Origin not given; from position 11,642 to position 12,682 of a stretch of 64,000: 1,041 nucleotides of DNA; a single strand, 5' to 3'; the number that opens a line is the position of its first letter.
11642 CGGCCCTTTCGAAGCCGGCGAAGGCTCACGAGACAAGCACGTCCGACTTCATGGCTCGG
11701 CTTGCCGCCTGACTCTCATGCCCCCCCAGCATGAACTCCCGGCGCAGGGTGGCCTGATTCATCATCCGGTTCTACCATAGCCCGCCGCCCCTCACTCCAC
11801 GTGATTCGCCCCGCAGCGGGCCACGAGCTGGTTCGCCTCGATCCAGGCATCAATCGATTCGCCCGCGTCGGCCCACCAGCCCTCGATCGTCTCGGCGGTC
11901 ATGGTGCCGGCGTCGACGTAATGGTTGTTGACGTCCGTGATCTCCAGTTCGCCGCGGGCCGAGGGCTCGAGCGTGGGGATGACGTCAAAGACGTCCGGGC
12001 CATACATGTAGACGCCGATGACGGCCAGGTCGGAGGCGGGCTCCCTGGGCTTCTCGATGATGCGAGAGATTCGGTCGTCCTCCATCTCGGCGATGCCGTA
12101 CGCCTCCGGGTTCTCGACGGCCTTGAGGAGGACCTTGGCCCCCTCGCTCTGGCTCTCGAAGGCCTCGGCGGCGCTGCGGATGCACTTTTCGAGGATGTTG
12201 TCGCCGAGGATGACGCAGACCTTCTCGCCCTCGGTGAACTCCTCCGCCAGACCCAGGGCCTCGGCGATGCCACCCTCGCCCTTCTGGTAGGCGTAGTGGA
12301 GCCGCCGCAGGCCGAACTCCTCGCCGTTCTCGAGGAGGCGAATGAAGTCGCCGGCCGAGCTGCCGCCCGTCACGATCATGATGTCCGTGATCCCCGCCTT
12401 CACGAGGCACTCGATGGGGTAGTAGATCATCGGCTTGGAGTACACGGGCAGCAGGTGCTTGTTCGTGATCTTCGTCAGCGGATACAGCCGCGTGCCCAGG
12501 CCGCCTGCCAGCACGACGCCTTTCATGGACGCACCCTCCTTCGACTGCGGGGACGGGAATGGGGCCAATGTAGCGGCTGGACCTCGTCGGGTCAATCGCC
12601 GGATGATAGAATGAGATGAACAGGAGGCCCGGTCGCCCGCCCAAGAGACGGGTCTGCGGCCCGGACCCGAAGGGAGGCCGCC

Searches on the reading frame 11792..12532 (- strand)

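Call 73: search_protein_families(library=pfam, proteins=[window:11792-12532:-], max_evalue=0.01)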
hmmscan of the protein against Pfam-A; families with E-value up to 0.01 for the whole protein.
window:11792-12532:- (246 aa): 2 families
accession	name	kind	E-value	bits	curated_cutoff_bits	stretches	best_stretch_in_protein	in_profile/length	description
PF00483.29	NTP_transferase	-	4.6e-51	174.2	21.2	1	4-237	1-242/245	Nucleotidyl transferase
PF12804.13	NTP_transf_3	-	4.5e-09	37.1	27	1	5-132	1-118/160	MobA-like NTP transferase domain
